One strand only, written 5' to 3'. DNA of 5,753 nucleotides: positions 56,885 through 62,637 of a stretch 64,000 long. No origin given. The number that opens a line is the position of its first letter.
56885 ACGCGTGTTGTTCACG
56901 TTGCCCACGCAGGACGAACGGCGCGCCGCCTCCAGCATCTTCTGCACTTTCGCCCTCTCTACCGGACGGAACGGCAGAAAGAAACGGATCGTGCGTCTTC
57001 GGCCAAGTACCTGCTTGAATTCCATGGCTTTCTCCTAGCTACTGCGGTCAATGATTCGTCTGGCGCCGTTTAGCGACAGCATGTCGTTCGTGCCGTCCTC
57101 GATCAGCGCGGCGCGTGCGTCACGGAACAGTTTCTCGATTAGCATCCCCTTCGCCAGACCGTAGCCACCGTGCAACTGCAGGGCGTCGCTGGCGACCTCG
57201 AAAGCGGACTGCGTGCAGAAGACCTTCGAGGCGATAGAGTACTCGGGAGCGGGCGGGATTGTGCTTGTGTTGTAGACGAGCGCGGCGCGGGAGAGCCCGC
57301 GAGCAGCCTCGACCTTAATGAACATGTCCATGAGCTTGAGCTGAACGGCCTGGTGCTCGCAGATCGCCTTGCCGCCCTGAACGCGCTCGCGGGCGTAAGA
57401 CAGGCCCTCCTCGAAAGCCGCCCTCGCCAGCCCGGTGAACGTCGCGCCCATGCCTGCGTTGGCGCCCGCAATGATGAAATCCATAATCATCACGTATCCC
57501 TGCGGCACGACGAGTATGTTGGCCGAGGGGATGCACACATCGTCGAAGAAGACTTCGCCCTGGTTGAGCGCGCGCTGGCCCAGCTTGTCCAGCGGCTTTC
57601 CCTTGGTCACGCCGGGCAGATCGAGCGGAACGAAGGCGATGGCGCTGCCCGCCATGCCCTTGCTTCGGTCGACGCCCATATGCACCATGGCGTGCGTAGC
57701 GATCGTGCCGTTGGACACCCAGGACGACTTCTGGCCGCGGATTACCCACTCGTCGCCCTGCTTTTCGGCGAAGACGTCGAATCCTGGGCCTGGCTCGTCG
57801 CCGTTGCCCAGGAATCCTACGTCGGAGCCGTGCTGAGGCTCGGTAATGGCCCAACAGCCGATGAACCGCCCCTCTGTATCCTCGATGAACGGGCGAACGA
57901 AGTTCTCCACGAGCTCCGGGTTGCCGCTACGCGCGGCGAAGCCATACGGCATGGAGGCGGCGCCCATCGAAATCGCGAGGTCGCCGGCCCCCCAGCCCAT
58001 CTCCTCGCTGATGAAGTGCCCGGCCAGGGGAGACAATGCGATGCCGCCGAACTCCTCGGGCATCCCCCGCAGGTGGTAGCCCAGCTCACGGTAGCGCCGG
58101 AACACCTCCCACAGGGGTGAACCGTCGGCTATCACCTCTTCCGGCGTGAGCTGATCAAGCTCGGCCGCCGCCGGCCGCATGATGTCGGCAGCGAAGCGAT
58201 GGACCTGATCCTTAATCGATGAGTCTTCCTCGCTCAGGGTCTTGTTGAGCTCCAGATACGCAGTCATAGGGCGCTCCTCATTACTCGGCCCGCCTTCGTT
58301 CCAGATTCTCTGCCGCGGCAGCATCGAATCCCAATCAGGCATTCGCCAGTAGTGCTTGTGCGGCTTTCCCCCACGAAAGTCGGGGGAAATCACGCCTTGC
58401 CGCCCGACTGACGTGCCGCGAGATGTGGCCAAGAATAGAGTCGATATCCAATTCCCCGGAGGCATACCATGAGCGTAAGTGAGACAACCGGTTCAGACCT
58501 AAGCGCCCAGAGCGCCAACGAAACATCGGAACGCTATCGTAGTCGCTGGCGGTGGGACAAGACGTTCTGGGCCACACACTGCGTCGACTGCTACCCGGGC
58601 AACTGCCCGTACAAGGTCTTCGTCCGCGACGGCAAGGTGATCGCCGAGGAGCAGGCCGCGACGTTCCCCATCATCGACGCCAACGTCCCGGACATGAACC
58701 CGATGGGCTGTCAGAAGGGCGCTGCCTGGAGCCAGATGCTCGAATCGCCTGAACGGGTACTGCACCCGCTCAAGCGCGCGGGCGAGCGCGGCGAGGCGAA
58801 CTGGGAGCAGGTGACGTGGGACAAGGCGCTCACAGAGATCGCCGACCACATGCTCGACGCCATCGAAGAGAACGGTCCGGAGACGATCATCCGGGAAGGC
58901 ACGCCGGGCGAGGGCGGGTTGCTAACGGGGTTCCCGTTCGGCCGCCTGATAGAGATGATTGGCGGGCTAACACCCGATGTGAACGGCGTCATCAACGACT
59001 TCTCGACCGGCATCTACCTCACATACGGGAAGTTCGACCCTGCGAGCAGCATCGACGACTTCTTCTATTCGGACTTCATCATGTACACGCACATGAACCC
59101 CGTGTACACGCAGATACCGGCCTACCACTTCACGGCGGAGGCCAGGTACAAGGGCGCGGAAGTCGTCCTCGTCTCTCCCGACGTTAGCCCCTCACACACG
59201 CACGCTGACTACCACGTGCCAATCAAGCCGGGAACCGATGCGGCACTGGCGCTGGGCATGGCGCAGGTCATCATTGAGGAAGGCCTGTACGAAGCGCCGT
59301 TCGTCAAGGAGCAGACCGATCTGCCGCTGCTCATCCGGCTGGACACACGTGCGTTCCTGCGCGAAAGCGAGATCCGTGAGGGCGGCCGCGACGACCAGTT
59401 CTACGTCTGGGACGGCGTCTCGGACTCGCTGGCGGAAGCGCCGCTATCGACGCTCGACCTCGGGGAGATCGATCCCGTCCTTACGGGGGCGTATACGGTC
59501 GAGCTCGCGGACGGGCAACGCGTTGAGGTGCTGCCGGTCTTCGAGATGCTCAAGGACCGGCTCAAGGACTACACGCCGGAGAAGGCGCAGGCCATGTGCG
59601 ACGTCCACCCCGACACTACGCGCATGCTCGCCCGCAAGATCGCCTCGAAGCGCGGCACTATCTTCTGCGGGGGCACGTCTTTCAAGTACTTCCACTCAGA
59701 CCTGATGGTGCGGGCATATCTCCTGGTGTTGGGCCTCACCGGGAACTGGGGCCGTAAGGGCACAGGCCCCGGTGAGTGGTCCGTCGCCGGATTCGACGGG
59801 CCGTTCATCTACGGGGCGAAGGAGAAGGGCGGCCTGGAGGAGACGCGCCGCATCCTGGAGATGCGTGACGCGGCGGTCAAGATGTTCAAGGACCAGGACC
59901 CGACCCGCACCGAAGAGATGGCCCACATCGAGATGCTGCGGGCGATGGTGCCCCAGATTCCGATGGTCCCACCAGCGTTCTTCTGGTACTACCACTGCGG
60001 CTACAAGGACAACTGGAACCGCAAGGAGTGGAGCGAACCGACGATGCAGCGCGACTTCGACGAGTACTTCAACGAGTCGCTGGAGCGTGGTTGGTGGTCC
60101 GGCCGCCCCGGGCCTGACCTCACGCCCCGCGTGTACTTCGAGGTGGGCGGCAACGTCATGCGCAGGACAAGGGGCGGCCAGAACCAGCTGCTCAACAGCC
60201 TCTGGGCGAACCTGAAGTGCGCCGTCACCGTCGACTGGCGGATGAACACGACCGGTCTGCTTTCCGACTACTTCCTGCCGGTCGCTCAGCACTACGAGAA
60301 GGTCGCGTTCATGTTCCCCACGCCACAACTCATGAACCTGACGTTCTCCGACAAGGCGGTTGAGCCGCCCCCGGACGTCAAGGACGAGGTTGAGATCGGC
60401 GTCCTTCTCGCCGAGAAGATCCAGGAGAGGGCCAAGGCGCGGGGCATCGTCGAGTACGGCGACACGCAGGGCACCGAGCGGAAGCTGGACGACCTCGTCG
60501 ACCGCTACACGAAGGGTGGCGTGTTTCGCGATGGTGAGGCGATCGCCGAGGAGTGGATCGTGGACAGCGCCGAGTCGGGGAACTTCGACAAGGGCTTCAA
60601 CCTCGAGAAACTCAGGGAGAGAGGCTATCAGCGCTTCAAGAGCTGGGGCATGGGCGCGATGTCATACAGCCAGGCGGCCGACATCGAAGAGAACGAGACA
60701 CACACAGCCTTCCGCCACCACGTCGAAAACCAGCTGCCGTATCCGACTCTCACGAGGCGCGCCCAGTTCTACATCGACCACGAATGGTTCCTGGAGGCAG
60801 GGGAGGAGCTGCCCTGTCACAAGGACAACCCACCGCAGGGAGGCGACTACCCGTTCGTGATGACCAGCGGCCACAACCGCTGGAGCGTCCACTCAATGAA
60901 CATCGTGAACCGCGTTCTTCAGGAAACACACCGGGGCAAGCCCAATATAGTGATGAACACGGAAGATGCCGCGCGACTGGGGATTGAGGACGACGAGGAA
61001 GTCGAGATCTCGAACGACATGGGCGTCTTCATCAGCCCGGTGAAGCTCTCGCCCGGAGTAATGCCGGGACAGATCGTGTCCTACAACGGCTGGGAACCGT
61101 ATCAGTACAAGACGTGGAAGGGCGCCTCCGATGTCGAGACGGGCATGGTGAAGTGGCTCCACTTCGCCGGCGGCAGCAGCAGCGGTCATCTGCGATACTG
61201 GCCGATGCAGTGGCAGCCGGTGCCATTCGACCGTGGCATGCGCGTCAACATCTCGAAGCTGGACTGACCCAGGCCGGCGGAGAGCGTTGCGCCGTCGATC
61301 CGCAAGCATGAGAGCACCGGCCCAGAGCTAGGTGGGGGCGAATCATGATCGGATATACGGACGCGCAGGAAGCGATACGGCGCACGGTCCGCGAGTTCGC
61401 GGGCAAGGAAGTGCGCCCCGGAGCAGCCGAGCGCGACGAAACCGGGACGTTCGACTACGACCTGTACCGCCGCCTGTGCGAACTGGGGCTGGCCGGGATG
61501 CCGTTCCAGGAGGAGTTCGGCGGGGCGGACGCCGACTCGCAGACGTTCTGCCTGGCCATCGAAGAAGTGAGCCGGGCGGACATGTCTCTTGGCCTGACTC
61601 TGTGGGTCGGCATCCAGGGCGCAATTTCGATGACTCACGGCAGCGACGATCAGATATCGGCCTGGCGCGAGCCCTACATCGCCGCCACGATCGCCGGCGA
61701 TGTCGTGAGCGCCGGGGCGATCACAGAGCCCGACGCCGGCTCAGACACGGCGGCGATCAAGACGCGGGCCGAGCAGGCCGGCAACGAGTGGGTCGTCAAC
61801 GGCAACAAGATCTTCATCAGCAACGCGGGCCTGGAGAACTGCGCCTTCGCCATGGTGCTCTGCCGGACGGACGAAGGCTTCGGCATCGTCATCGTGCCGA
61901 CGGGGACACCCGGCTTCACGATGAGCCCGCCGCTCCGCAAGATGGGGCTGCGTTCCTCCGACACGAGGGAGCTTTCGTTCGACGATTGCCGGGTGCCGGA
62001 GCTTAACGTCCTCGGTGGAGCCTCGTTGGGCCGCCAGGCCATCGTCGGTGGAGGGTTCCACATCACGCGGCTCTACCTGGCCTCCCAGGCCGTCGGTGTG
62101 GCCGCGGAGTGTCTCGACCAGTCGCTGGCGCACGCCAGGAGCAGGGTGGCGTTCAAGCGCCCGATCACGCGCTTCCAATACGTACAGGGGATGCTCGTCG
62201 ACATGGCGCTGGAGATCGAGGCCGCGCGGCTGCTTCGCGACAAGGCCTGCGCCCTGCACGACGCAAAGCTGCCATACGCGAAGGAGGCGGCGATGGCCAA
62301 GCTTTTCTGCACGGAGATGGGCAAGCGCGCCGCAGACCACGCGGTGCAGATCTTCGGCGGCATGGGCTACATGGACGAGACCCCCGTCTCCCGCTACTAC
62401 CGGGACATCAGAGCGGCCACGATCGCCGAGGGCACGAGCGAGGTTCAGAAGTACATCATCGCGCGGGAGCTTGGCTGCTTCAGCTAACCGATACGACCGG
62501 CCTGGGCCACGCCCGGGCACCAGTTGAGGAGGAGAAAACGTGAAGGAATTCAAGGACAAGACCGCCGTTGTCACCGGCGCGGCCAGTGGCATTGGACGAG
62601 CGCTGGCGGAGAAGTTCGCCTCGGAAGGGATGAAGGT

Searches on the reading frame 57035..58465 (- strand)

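Call 46: search_protein_families(library=pfam, proteins=[window:57035-58465:-], max_evalue=0.00001)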
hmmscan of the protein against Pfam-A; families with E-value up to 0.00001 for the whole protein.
window:57035-58465:- (476 aa): 4 families
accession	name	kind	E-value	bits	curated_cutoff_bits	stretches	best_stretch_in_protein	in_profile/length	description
PF00441.29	Acyl-CoA_dh_1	-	2.2e-29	103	22.4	1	335-471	14-149/150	Acyl-CoA dehydrogenase, C-terminal domain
PF02770.24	Acyl-CoA_dh_M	-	1.1e-15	58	33.3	1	204-310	1-97/97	Acyl-CoA dehydrogenase, middle domain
PF08028.16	Acyl-CoA_dh_2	-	4.7e-14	53.3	22.7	1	338-453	2-126/134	Acyl-CoA dehydrogenase, C-terminal domain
PF02771.21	Acyl-CoA_dh_N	-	3.5e-11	43.9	22.9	1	78-194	1-110/113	Acyl-CoA dehydrogenase, N-terminal domain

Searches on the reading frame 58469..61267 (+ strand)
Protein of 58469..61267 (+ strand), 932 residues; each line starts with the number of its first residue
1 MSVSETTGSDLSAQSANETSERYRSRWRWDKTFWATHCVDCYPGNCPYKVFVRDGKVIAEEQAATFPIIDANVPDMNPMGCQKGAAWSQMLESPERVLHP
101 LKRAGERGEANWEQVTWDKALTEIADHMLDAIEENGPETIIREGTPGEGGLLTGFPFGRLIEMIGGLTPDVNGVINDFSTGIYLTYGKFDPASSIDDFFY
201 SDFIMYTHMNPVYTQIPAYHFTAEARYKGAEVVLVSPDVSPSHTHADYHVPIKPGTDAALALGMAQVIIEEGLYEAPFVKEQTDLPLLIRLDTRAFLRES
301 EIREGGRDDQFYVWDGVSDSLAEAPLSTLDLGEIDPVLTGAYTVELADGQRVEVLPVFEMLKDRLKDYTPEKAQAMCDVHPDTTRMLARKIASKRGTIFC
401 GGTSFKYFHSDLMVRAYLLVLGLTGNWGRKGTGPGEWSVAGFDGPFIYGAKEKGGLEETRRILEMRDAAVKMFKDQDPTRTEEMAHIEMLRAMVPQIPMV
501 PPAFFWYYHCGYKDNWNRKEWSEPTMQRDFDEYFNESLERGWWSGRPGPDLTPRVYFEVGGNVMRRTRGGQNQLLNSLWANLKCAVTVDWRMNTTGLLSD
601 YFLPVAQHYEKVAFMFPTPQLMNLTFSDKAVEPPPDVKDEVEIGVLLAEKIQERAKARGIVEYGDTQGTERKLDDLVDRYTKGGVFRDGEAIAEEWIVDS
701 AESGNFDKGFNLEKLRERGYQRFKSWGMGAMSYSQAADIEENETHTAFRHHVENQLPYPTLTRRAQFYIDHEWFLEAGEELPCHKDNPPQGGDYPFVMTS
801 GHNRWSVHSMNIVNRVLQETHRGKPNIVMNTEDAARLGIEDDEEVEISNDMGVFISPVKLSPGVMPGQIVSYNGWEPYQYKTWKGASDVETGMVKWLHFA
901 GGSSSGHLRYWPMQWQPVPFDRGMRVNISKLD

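Call 46: search_protein_families(library=pfam, proteins=[window:58469-61267:+], max_evalue=0.00001)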
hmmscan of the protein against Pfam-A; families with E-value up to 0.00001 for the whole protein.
window:58469-61267:+ (932 aa): 2 families
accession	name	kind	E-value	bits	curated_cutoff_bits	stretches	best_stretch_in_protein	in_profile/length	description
PF00384.28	Molybdopterin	-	7.4e-26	91.4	24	1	96-649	1-352/353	Molybdopterin oxidoreductase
PF01568.27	Molydop_binding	-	4.8e-16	59.2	26.8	1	796-877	1-82/110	Molydopterin dinucleotide binding domain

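Call 47: search_protein_families(library=ncbifam, proteins=[window:58469-61267:+], max_evalue=0.00001)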
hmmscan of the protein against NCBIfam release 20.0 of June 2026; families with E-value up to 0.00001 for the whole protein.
window:58469-61267:+ (932 aa): 22 families
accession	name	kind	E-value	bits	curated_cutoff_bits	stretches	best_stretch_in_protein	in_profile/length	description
TIGR03479.1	DMSO_red_II_alp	subfamily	7.7e-260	864.8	984.75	1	22-928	47-912/913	molybdopterin-dependent oxidoreductase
NF042978.1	EthbenzDh_ebdA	equivalog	1.2e-233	777.9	2000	1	21-930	66-976/977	ethylbenzene dehydrogenase subunit alpha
TIGR01580.1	narG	equivalog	4.5e-55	186.8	1084.15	3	106-294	151-345/1235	nitrate reductase subunit alpha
TIGR02166.1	dmsA_ynfE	subfamily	1.4e-51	175.5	777.7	2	6-280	18-296/794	DMSO/selenate family reductase complex A subunit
TIGR01591.1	Fdh-alpha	equivalog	3.6e-39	134.4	666.25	1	46-283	10-238/672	formate dehydrogenase subunit alpha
NF011566.1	PRK14990.1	exception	1e-31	109.8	1600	1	30-280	56-316/814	dimethylsulfoxide reductase subunit A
NF041885.1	selenate_YnfE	exception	1.3e-30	105.9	1675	1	25-280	41-303/805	selenate/tellurate reductase subunit YnfE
NF012032.0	PRK15488.1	equivalog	5.3e-30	104.1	694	2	72-141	74-143/759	thiosulfate reductase PhsA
NF041884.1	selenate_YnfF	exception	1.5e-28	99.1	1650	1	26-280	39-296/798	selenate/tellurate reductase subunit YnfF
NF041513.1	formate_DH_Act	exception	3.3e-24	84.8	1400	2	183-290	195-302/1067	formate dehydrogenase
TIGR00509.1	bisC_fam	subfamily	3.2e-23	81.9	1017.55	2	199-283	174-259/772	molybdopterin guanine dinucleotide-containing S/N-oxide reductase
NF011567.1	PRK14991.1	equivalog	4e-22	77.8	1750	2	79-126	139-186/1022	tetrathionate reductase subunit TtrA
NF047855.1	AssmNtatRedNasC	equivalog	2.1e-19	69.3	1100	1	41-284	20-264/708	assimilatory nitrate reductase catalytic subunit NasC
TIGR01553.1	formate-DH-alph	equivalog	2.1e-18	65.5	814.2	2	197-291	218-312/1009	formate dehydrogenase-N subunit alpha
NF041714.1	arsenate_red_ArrA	equivalog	6.9e-16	57.5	1600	1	33-282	50-295/848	arsenate respiratory reductase molybdopterin-containing subunit ArrA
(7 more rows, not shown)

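Call 52: find_related_loci(query=window:58469-61267:+, collection=metagenome_contigs, flank=10000)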
Query window:58469-61267:+ (932 aa) in metagenome_contigs; peptide patterns used: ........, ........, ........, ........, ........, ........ (x = any residue, [..] = any of these).
591 stretches matched a pattern; 514 encode a relative of the query (tblastn E <= 1e-3); the best 80 are kept; 80 distinct loci.
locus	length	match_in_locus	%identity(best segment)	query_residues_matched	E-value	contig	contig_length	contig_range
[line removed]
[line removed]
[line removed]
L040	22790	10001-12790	89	1-932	0e+0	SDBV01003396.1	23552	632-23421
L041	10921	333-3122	88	1-932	0e+0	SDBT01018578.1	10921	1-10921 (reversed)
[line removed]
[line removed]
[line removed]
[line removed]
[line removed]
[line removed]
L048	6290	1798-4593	73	12-932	0e+0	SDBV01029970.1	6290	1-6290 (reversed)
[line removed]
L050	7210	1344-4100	72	19-932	0e+0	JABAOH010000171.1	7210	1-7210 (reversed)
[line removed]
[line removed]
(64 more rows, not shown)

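Call 73: search_protein_families(library=ncbifam, proteins=[L062:3131-5968:+], max_evalue=1e-8)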
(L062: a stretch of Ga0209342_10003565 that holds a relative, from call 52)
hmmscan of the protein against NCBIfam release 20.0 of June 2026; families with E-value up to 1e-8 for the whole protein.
L062:3131-5968:+ (946 aa): 22 families
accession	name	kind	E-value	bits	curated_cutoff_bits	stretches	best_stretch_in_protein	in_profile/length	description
TIGR03479.1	DMSO_red_II_alp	subfamily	5.3e-275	914.9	984.75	1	34-943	44-912/913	molybdopterin-dependent oxidoreductase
NF042978.1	EthbenzDh_ebdA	equivalog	1.5e-250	833.9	2000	1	33-945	63-976/977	ethylbenzene dehydrogenase subunit alpha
TIGR01580.1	narG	equivalog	1.4e-71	241.5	1084.15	4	121-318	151-361/1235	nitrate reductase subunit alpha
TIGR02166.1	dmsA_ynfE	subfamily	1.8e-59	201.6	777.7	2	42-295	39-296/794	DMSO/selenate family reductase complex A subunit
TIGR01591.1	Fdh-alpha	equivalog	5e-45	153.8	666.25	1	52-298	2-238/672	formate dehydrogenase subunit alpha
NF011566.1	PRK14990.1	exception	2.3e-39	135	1600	1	45-295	56-316/814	dimethylsulfoxide reductase subunit A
NF041885.1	selenate_YnfE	exception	4.1e-38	130.8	1675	1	40-295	41-303/805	selenate/tellurate reductase subunit YnfE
NF041884.1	selenate_YnfF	exception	8.4e-36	123.2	1650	1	43-294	41-295/798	selenate/tellurate reductase subunit YnfF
NF012032.0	PRK15488.1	equivalog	3.5e-32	111.3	694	1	96-297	83-280/759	thiosulfate reductase PhsA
TIGR00509.1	bisC_fam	subfamily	1.1e-26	93.3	1017.55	0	803-892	617-708/772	molybdopterin guanine dinucleotide-containing S/N-oxide reductase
NF011567.1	PRK14991.1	equivalog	2.5e-22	78.5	1750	1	247-446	320-534/1022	tetrathionate reductase subunit TtrA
NF011682.0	PRK15102.1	equivalog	6.8e-22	77.4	909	0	809-891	678-762/829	trimethylamine-N-oxide reductase TorA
NF047855.1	AssmNtatRedNasC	equivalog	7.8e-22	77.3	1100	1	237-299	202-264/708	assimilatory nitrate reductase catalytic subunit NasC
TIGR02164.1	torA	equivalog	1.3e-18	66.5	1465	0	809-891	674-758/824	trimethylamine-N-oxide reductase TorA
TIGR01553.1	formate-DH-alph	equivalog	6.3e-18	63.9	814.2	1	96-307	91-313/1009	formate dehydrogenase-N subunit alpha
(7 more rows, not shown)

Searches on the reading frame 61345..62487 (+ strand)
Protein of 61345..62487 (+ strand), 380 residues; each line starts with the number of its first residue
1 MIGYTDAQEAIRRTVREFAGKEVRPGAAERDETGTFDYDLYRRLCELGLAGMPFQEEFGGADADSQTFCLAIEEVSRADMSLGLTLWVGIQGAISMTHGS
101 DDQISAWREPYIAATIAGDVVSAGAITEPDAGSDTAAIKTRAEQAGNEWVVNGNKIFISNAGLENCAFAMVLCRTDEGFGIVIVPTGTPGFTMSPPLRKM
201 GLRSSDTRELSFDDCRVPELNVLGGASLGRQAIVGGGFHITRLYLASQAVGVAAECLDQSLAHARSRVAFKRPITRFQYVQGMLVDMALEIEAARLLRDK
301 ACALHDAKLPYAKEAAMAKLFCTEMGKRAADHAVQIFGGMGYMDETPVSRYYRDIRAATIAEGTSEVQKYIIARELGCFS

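Call 47: search_protein_families(library=ncbifam, proteins=[window:61345-62487:+], max_evalue=0.00001)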
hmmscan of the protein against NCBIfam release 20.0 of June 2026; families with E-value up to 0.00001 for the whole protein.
window:61345-62487:+ (380 aa): 21 families
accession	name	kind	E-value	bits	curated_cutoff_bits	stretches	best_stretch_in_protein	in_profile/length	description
NF042972.1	AcrlCoAredClosAcrC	equivalog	2.4e-90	302.9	640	1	4-375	5-375/378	acryloyl-CoA reductase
NF045552.1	GlutCoADH_Des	equivalog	1.2e-68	232.1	470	1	6-374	7-377/387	glutaryl-CoA dehydrogenase Acd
NF043006.1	CyhCrbnylCoADH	equivalog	1.4e-68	231.6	650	1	8-376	8-375/380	cyclohexane-1-carbonyl-CoA dehydrogenase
NF053553.1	prodigi_MBC_PigA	equivalog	3.1e-64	217.5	500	1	5-377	6-380/381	prodigiosin MBC biosynthesis dehydrogenase PigA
NF042439.1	SulpropCoADesulf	equivalog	1.5e-63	214.8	600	1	14-375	3-369/379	3-sulfinopropanoyl-CoA desulfinase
NF058590.1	AcCoDHFadEBacil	equivalog_domain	6.4e-63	213.2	600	1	4-374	21-408/586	acyl-CoA dehydrogenase FadE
NF008997.0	PRK12341.1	equivalog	7.6e-58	196.4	537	1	5-376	6-376/382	acyl-CoA dehydrogenase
TIGR03207.1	cyc_hxne_CoA_dh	equivalog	3.1e-55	187.4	575.35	1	7-375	4-370/372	cyclohexanecarboxyl-CoA dehydrogenase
NF045652.1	ProlPCPDhRedW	equivalog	1.3e-53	182.1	650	1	8-377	4-374/376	L-prolyl-[peptidyl-carrier protein] dehydrogenase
NF002885.1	PRK03354.1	equivalog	4.7e-42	144.4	540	1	4-374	5-371/378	crotonobetainyl-CoA dehydrogenase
NF052270.1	Staph_DH_FadE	equivalog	7e-32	110.6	600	1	11-377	28-394/400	acyl-CoA dehydrogenase FadE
TIGR03203.1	pimD_small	equivalog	2.9e-23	82.6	652.7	1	31-360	33-360/378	pimeloyl-CoA dehydrogenase small subunit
NF050027.1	acylCoADhIpdE2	equivalog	1.5e-19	70.7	450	1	240-358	179-292/311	acyl-CoA dehydrogenase IpdE2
NF037942.1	ac_ACP_DH_MbtN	equivalog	1.5e-19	70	700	1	12-373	6-362/376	mycobactin biosynthesis acyl-ACP dehydrogenase MbtN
TIGR04022.1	sulfur_SfnB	equivalog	1.6e-19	70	430.9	1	8-360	8-364/391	SfnB family sulfur acquisition oxidoreductase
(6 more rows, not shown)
